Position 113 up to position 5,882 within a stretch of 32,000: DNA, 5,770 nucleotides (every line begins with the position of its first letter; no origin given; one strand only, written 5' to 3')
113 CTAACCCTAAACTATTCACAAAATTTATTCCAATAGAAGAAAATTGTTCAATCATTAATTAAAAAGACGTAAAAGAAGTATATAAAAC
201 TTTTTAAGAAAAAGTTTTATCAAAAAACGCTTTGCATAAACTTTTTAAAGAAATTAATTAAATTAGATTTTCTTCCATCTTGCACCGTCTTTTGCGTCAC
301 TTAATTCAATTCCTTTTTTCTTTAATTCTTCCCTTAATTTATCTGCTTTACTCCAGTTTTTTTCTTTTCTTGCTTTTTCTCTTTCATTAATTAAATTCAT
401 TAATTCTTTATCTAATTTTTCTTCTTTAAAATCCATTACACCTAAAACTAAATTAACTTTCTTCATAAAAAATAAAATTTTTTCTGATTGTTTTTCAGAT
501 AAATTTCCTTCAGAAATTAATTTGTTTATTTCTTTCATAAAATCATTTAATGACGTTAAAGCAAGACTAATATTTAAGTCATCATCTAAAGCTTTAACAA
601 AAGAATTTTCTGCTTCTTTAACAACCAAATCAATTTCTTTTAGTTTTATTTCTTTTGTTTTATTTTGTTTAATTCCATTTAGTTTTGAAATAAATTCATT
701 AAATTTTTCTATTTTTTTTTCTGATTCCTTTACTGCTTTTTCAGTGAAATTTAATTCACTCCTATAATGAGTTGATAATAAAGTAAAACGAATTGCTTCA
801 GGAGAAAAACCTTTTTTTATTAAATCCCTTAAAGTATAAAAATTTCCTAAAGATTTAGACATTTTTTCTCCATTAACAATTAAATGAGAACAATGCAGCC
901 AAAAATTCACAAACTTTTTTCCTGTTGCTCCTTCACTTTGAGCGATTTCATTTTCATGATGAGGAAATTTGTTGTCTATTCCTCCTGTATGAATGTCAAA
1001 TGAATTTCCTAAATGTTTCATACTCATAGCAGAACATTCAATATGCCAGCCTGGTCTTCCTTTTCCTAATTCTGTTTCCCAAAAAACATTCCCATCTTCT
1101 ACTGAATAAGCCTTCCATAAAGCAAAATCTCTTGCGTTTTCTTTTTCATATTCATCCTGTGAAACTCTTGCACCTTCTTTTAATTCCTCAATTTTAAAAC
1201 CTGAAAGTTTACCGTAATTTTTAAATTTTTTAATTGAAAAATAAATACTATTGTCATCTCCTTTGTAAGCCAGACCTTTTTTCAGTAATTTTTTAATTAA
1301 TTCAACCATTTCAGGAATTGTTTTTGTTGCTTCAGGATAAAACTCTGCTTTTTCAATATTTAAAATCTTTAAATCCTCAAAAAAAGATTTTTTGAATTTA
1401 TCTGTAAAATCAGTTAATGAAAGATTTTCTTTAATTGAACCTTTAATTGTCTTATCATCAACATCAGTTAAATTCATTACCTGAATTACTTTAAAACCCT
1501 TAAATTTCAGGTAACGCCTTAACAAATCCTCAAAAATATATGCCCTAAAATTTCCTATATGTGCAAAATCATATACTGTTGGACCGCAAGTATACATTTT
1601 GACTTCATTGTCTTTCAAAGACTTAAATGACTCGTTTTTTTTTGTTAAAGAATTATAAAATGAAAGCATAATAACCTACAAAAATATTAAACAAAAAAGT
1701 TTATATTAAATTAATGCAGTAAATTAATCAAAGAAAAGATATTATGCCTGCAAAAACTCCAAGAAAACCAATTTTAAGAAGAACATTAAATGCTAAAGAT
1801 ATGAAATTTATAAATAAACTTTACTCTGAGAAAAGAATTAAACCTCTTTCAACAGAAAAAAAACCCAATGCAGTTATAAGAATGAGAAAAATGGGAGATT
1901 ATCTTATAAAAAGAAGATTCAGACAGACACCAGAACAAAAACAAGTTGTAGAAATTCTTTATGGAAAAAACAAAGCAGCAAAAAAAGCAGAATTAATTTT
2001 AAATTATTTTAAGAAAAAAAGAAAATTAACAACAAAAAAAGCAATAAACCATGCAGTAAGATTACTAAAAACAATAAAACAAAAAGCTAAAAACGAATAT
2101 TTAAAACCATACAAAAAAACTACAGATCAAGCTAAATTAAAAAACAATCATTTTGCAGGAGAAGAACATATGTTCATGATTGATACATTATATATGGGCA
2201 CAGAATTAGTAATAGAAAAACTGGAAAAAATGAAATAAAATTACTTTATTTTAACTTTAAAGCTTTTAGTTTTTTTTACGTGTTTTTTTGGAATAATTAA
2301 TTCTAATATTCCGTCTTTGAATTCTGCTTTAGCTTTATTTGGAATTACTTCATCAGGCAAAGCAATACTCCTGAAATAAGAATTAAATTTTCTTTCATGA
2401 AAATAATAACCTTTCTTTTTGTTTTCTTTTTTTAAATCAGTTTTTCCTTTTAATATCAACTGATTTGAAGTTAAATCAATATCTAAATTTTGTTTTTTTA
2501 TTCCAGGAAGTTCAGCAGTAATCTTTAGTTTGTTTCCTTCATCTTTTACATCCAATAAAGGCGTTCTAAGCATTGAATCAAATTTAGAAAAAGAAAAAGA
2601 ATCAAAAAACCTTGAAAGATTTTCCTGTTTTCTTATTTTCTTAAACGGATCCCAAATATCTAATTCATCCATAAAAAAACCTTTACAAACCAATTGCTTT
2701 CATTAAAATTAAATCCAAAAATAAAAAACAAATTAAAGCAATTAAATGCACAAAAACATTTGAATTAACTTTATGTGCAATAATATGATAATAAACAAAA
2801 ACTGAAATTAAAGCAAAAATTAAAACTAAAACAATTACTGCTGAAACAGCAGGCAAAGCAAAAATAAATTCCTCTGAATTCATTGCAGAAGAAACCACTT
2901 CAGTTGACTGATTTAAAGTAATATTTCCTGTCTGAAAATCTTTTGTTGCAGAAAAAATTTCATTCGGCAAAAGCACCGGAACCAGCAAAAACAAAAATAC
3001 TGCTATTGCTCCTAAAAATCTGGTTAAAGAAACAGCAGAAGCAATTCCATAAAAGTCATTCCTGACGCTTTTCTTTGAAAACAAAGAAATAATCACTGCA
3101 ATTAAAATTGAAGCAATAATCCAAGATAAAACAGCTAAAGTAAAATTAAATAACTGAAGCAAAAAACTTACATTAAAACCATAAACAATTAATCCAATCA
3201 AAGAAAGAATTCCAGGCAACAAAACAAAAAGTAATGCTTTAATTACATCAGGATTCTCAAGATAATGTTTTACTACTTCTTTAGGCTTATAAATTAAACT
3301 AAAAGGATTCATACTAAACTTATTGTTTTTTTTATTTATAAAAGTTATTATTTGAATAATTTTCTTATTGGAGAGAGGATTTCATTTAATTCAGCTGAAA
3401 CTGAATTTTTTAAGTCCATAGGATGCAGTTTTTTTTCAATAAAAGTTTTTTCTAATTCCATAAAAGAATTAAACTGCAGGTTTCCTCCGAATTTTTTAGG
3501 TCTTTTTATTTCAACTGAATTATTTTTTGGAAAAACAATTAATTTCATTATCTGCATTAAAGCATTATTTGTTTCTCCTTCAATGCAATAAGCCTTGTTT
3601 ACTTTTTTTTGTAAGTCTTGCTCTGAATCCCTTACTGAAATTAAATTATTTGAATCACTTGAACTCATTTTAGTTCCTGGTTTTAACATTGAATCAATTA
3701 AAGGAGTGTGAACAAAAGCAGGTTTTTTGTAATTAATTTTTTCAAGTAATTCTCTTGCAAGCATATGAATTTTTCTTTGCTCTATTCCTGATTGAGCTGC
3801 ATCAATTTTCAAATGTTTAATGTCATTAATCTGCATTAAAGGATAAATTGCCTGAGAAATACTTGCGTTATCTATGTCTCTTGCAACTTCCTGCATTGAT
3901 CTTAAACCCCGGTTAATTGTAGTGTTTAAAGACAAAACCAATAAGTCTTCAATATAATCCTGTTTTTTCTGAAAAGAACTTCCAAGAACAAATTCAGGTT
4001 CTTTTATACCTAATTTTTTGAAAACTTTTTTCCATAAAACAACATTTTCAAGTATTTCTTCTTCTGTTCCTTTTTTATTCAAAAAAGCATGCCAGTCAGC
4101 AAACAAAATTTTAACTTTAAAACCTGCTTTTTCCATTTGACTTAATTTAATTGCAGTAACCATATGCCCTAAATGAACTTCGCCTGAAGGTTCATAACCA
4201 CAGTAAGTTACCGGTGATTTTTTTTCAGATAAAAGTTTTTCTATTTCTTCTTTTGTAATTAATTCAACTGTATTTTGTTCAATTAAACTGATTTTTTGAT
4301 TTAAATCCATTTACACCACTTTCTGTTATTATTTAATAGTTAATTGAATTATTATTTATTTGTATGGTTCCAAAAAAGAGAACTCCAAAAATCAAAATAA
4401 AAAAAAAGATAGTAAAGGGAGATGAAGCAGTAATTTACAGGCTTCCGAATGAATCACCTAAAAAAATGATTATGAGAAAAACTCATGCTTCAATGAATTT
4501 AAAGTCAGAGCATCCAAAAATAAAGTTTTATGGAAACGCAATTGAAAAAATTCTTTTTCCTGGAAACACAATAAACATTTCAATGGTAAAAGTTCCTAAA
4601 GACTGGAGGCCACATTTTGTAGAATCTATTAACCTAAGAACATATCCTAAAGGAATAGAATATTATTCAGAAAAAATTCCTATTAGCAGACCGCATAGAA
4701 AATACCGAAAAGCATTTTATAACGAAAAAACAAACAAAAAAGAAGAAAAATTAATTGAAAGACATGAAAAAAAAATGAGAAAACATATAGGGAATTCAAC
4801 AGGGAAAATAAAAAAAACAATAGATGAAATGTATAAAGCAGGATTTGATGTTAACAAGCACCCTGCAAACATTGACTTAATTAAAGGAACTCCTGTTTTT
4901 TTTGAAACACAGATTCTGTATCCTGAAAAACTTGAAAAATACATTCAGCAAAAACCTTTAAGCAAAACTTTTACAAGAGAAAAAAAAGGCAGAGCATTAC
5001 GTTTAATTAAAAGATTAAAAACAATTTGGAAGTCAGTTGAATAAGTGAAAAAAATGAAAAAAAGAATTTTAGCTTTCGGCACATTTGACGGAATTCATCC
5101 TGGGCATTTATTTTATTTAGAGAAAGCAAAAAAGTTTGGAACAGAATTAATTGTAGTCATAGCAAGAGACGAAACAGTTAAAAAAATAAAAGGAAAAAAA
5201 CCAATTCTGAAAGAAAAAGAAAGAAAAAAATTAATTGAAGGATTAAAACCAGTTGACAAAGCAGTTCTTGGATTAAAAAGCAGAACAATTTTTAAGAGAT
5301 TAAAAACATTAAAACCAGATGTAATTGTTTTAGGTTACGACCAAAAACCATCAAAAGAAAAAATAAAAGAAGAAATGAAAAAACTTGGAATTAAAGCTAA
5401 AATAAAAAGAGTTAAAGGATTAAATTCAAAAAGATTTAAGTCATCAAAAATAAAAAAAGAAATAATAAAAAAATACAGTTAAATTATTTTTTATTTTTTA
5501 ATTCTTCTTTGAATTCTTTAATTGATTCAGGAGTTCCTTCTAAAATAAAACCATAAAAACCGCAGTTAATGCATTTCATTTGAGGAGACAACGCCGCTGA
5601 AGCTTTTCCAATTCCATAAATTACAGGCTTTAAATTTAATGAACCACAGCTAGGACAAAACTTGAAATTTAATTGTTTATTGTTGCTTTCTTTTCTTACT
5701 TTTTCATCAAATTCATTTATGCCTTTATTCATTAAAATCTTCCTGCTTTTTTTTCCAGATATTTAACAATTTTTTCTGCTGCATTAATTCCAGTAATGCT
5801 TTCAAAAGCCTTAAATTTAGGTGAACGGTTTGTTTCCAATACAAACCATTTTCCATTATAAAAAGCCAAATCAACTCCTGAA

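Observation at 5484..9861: Five-gene operon: MscS channel/C39-like peptidase fusion, three RimK-type ATP-grasp paralogs and a Zn-ribbon protein; candidate peptide ligation, trimming and channel system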

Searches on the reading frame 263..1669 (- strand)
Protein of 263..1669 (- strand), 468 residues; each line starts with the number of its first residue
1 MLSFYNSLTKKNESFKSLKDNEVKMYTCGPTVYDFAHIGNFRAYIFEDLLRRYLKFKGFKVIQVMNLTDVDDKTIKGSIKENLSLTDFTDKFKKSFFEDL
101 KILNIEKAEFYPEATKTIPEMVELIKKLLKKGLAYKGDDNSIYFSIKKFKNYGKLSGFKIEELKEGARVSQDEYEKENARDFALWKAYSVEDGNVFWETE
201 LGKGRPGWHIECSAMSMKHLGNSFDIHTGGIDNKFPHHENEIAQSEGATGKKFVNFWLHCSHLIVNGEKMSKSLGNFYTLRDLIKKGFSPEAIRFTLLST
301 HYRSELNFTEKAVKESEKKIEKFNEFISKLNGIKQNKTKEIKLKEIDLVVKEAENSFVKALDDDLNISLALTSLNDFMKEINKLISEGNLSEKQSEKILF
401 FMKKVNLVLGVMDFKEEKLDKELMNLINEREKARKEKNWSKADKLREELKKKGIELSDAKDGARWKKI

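Call 9: search_protein_families(library=pfam, proteins=[window:263-1669:-], max_evalue=0.001)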
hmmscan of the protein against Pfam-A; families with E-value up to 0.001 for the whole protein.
window:263-1669:- (468 aa): 7 families
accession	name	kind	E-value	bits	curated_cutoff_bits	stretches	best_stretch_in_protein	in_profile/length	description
PF01406.26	tRNA-synt_1e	-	4.4e-113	378.1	27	1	15-317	2-300/301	tRNA synthetases class I (C) catalytic domain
PF09334.17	tRNA-synt_1g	-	1.8e-12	47.2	20.1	2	35-144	13-123/391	tRNA synthetases class I (M)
PF09190.17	DALR_2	-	7.2e-08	33.3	22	1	357-411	2-55/57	DALR domain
PF00133.28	tRNA-synt_1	-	1.6e-07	30.9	22.7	1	226-308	331-413/414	tRNA synthetases class I (I, L, M and V)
PF01921.24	tRNA-synt_1f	-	8.2e-07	28.7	27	0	265-337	278-347/360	tRNA synthetases class I (K)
PF23493.1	CysS_C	-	2.9e-06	27.7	23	1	418-465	3-50/51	Cysteinyl-tRNA ligase anticodon binding domain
PF00749.27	tRNA-synt_1c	-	0.00062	19.2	23.4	0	90-140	50-100/314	tRNA synthetases class I (E and Q), catalytic domain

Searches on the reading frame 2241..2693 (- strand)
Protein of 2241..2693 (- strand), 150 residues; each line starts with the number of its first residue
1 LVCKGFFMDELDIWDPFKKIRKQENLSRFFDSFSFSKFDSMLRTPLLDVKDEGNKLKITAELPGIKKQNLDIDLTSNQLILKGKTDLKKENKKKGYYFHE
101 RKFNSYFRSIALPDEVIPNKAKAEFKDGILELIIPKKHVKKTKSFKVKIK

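Call 9: search_protein_families(library=pfam, proteins=[window:2241-2693:-], max_evalue=0.001)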
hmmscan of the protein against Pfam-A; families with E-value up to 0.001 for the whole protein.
window:2241-2693:- (150 aa): 2 families
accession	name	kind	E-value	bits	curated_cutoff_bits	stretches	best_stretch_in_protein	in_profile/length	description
PF00011.27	HSP20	-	2.1e-18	66.8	20.8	1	48-149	1-101/102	Hsp20/alpha crystallin family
PF17886.7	ArsA_HSP20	-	0.00024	21.1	22.5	1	54-131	2-60/63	HSP20-like domain found in ArsA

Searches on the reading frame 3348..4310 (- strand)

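Call 9: search_protein_families(library=pfam, proteins=[window:3348-4310:-], max_evalue=0.001)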
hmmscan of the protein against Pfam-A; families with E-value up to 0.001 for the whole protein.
window:3348-4310:- (320 aa): 1 family
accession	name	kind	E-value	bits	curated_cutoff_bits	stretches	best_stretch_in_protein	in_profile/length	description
PF00579.31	tRNA-synt_1b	-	5.6e-44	151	21.1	1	31-312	4-291/292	tRNA synthetases class I (W and Y)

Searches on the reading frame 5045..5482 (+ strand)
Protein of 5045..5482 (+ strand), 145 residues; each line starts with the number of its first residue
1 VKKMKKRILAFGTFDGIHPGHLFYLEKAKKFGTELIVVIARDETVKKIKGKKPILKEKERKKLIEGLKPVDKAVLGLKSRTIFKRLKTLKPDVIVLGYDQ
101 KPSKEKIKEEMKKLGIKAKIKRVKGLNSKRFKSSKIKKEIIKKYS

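Call 9: search_protein_families(library=pfam, proteins=[window:5045-5482:+], max_evalue=0.001)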
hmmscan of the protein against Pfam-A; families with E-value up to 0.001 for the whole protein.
window:5045-5482:+ (145 aa): 2 families
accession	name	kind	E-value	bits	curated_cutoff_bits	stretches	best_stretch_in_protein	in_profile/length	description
PF01467.32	CTP_transf_like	-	1.1e-19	71.4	21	1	9-138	1-132/133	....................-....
PF06574.18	FAD_syn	-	1.9e-06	28.2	27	1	3-105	4-122/158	FAD synthetase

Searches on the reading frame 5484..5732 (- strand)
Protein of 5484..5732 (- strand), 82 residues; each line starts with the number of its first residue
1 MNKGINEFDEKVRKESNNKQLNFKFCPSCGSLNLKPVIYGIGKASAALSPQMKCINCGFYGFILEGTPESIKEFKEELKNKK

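Call 3: search_protein_families(library=pfam, proteins=[window:5484-5732:-], max_evalue=1)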
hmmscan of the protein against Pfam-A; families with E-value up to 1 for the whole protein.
window:5484-5732:- (82 aa): 7 families
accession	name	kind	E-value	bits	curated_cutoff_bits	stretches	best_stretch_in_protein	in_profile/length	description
PF13240.11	Zn_Ribbon_1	-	0.0077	16.4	25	1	22-31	12-21/23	zinc-ribbon domain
PF08772.16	Zn_ribbon_NOB1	-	0.056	14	24.9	1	20-42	20-42/72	Nin one binding (NOB1) Zn-ribbon like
PF01485.27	IBR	-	0.063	13.8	24.3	1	8-59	3-49/65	IBR domain, a half RING-finger domain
PF12773.13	DZR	-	0.089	13.4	27.3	1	21-58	10-31/45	Double zinc ribbon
PF10122.14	Zn_ribbon_Com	-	0.1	12.5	22.9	0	26-33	27-34/52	Mu-like prophage protein Com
PF12172.15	zf-ChsH2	-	0.22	11.8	23.2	0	25-34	27-36/37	ChsH2, rubredoxin-like zinc ribbon domain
PF13248.11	Zn_ribbon_3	-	0.27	11.2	27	1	26-35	5-13/26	zinc-ribbon domain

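Call 4: search_protein_families(library=ncbifam, proteins=[window:5484-5732:-], max_evalue=1)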
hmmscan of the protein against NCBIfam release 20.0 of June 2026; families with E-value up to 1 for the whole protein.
window:5484-5732:- (82 aa): 4 families
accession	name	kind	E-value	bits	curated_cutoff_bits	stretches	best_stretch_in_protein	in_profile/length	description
NF045510.1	4Cys_prefix_kin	domain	0.0085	16.3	24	1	22-31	15-24/26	4-Cys prefix domain-containing protein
NF011481.0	PRK14890.1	equivalog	0.091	12.8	61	1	18-61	23-60/61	putative Zn-ribbon RNA-binding protein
NF001669.0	PRK00432.1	equivalog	0.17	11.9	54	0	17-61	20-53/58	30S ribosomal protein S27ae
TIGR04165.1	methano_modCys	hypoth_equivalog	0.29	11.4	60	0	24-59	8-44/50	TIGR04165 family Cys-rich peptide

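Call 64: search_protein_families(library=padloc, proteins=[window:5484-5732:-], max_evalue=0.01)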
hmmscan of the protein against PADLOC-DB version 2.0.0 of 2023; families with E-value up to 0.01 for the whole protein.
window:5484-5732:- (82 aa): 0 families

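Call 70: predict_structure(protein=window:5487-5732:-)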
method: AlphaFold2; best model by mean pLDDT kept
length: 82 residues; sequences in the alignment: 1
mean_pLDDT: 60.8   pTM: 0.38
mean pLDDT of the five models: 60.8, 57.0, 56.7, 56.3, 45.6
residues with pLDDT >= 90: 0; 70-90: 21; 50-70: 41; < 50: 20
segments of 3 or more residues with pLDDT < 50: 1-3, 18-20, 40-49
pLDDT, mean of each block of 10 residues (from residue 1): 51 51 69 68 45 80 60 64 46
secondary structure, 60 per line:
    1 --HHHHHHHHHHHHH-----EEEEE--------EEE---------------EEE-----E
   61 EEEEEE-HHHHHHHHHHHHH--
elements in order: H3-15 E21-25 E34-36 E52-54 E60-66 H68-80
